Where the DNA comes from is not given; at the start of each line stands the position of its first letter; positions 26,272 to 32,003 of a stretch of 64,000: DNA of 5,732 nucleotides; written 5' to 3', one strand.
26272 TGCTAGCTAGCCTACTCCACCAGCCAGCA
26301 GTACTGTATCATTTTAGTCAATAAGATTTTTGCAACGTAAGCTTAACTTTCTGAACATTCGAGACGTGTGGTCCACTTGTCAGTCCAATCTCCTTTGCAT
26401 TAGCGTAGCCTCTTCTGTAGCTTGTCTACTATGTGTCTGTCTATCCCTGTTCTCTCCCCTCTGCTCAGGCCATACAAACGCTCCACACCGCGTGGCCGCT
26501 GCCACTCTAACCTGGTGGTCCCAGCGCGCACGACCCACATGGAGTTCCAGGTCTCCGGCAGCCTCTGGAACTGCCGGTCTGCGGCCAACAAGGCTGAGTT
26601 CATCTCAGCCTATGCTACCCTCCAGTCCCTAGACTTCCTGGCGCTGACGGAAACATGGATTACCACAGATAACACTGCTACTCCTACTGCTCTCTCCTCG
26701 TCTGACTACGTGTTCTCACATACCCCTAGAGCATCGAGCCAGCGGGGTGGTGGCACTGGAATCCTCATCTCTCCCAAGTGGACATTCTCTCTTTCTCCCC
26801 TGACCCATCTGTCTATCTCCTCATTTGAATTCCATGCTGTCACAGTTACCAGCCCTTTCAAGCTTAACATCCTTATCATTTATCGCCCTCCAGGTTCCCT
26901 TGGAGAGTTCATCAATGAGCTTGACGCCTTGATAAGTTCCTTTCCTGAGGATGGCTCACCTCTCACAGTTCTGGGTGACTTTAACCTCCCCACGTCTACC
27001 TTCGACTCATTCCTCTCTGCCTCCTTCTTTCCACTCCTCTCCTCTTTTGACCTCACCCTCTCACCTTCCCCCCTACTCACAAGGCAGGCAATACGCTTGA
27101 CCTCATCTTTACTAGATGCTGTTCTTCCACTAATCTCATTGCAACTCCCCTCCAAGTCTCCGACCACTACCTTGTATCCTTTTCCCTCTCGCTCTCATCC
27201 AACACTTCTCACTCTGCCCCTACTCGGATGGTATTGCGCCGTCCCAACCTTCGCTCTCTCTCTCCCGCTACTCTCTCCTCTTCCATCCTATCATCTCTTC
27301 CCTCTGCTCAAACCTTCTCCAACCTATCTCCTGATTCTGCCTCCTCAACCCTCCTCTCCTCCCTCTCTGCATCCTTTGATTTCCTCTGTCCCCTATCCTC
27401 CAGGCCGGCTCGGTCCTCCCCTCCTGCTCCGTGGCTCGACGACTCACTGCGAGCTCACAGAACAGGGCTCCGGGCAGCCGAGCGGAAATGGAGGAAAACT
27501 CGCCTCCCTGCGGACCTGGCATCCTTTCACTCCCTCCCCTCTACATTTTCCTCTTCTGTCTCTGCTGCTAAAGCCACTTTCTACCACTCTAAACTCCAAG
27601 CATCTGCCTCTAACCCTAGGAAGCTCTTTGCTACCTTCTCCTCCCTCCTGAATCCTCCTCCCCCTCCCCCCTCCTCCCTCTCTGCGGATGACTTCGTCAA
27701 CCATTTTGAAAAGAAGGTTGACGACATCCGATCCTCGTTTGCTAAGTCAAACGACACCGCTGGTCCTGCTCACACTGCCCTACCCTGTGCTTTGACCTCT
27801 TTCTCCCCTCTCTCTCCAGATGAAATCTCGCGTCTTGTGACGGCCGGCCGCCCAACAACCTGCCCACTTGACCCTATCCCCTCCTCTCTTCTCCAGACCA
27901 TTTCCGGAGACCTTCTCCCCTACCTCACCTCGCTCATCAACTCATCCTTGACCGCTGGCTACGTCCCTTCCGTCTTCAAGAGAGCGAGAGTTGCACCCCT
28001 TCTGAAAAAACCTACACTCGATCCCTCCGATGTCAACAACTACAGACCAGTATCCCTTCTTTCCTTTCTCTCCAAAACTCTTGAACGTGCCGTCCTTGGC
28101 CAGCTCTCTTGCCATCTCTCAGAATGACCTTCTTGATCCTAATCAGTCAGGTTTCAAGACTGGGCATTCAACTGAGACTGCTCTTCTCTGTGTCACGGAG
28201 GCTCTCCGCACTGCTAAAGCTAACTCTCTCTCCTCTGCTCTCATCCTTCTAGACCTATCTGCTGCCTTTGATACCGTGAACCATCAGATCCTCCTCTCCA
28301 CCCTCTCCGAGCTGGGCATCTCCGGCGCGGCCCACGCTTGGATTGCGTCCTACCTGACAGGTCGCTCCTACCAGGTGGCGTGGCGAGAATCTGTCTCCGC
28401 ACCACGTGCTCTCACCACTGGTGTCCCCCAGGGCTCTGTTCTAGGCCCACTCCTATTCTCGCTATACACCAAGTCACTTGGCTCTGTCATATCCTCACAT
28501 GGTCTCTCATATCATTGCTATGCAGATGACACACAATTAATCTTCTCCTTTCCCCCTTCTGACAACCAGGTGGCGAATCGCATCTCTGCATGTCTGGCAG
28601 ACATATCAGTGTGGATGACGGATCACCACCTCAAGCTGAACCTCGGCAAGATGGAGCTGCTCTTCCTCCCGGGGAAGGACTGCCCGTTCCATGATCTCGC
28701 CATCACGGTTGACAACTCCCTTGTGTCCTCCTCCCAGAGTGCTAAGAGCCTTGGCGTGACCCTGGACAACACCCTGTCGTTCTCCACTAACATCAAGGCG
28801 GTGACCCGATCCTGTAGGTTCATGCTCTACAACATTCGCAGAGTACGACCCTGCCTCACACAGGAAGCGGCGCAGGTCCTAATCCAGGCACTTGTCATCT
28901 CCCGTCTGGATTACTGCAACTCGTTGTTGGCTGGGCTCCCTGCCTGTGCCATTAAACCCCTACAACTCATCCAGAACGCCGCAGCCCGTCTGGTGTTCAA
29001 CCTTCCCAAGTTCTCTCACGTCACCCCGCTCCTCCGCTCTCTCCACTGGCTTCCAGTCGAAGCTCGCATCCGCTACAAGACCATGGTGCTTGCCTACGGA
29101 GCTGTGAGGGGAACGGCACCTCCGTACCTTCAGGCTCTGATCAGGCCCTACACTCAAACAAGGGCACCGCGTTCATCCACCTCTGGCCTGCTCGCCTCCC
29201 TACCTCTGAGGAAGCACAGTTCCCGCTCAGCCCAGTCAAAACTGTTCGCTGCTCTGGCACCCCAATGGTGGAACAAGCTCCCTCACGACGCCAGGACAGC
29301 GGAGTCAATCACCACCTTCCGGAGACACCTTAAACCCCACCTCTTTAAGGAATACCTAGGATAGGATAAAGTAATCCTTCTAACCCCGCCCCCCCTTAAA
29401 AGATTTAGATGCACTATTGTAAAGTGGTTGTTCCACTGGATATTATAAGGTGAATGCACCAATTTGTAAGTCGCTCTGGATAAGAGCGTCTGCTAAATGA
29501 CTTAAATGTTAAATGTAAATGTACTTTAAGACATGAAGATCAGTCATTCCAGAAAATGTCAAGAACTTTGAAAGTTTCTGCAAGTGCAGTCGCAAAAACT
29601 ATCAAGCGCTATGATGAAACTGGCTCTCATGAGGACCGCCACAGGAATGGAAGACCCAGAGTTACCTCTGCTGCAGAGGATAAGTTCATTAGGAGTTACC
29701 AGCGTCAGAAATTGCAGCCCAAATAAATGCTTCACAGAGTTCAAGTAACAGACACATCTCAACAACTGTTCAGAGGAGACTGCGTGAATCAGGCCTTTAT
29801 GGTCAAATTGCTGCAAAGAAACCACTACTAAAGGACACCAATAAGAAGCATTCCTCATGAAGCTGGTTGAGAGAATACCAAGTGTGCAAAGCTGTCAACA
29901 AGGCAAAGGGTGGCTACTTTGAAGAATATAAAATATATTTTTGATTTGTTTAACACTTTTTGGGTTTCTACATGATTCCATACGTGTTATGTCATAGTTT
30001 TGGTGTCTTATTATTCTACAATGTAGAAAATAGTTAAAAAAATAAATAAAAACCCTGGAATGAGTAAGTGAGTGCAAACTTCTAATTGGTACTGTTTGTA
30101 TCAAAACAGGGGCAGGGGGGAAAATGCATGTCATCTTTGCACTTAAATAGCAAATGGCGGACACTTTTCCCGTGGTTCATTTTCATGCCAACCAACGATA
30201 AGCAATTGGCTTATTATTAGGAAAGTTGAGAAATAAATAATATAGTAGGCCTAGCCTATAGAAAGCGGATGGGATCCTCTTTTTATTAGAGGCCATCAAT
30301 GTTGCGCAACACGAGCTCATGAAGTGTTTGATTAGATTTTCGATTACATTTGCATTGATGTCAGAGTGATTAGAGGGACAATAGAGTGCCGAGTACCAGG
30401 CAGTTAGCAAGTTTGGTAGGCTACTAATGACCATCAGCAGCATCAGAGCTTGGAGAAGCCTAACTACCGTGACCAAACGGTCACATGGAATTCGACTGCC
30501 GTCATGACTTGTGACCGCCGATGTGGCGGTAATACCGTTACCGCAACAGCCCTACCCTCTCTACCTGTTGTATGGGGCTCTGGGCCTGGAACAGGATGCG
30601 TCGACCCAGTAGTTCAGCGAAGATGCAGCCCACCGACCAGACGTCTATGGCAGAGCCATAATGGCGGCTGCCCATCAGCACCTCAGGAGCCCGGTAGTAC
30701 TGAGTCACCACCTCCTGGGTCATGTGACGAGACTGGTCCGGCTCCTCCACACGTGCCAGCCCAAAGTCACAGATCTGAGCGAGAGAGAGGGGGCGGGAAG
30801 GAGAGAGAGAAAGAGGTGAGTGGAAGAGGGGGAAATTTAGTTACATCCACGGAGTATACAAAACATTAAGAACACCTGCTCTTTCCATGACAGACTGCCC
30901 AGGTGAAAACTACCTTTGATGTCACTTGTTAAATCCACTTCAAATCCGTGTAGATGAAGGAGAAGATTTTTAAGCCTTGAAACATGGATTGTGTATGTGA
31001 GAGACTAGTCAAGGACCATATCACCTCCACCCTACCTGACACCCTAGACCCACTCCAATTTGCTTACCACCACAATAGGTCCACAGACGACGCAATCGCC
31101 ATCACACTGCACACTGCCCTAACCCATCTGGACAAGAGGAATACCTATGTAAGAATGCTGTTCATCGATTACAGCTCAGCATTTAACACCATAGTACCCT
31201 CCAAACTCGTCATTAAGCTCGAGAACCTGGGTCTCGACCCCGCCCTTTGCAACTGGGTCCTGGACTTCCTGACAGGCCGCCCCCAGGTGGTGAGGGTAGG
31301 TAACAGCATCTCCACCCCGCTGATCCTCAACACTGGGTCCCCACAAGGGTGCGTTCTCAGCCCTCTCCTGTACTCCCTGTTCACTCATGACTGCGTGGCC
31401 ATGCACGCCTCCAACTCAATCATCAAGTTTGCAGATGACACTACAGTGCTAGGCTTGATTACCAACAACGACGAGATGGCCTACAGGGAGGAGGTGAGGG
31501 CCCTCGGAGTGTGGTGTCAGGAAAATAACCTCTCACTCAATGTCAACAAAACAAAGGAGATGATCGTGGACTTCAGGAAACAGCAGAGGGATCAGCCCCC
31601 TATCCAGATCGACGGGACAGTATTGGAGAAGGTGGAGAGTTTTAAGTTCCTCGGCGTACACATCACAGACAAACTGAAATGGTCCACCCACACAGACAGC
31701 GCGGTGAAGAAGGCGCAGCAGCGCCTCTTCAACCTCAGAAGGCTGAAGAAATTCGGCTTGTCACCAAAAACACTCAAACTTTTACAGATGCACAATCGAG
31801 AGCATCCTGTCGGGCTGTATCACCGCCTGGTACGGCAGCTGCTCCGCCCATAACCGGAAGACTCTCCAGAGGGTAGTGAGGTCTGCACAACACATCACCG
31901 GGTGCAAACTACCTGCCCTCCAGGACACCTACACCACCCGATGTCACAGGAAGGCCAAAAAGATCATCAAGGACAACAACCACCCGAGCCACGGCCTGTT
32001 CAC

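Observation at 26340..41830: Two near-identical L2-like LINE copies, antisense in introns of two neighbouring genes; copy B keeps a 731-aa RT ORF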

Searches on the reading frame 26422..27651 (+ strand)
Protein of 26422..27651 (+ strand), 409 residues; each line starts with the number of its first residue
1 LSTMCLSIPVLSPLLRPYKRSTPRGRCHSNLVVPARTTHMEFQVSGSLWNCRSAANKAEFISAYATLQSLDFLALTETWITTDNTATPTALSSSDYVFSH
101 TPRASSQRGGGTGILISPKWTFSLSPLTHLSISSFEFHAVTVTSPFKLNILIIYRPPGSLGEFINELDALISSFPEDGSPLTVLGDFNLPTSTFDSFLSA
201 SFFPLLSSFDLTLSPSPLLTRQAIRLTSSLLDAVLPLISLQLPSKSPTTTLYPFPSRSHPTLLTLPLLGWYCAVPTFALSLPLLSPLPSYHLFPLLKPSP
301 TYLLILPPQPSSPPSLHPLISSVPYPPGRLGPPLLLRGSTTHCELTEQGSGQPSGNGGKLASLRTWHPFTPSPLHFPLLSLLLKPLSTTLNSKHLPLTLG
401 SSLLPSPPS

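Call 7: search_protein_families(library=pfam, proteins=[window:26422-27651:+], max_evalue=0.01)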
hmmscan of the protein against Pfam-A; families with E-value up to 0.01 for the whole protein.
window:26422-27651:+ (409 aa): 2 families
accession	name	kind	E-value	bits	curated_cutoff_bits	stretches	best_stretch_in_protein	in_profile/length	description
PF03372.29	Exo_endo_phos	-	6.7e-08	33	24.5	1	49-217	3-174/225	Endonuclease/Exonuclease/phosphatase family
PF14529.12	Exo_endo_phos_2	-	0.00019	21.7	27.4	1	149-235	2-92/117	Endonuclease-reverse transcriptase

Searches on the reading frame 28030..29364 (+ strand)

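Call 7: search_protein_families(library=pfam, proteins=[window:28030-29364:+], max_evalue=0.01)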
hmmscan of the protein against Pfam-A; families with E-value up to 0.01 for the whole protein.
window:28030-29364:+ (444 aa): 1 family
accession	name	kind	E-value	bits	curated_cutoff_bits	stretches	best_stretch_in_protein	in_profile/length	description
PF00078.32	RVT_1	-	1.6e-29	103.6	29.6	1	32-245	34-205/205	Reverse transcriptase (RNA-dependent DNA polymerase)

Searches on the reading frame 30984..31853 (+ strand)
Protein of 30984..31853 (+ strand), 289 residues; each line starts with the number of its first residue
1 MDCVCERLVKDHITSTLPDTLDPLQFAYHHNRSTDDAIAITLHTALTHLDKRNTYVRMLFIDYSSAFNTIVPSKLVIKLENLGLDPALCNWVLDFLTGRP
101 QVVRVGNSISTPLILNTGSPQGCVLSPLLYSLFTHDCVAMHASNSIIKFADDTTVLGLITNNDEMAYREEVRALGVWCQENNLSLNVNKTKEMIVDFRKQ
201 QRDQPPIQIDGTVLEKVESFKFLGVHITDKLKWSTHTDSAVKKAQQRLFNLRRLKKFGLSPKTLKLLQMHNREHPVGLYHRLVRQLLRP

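Call 7: search_protein_families(library=pfam, proteins=[window:30984-31853:+], max_evalue=0.01)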
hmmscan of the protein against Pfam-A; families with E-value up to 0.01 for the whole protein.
window:30984-31853:+ (289 aa): 2 families
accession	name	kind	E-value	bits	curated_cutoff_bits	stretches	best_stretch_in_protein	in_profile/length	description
PF00078.32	RVT_1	-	6.1e-27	95.1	29.6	1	6-227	23-205/205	Reverse transcriptase (RNA-dependent DNA polymerase)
PF09004.15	ALKBH8_N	-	4.8e-08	32.9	21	1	233-267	1-35/42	Alkylated DNA repair protein alkB homolog 8, N-terminal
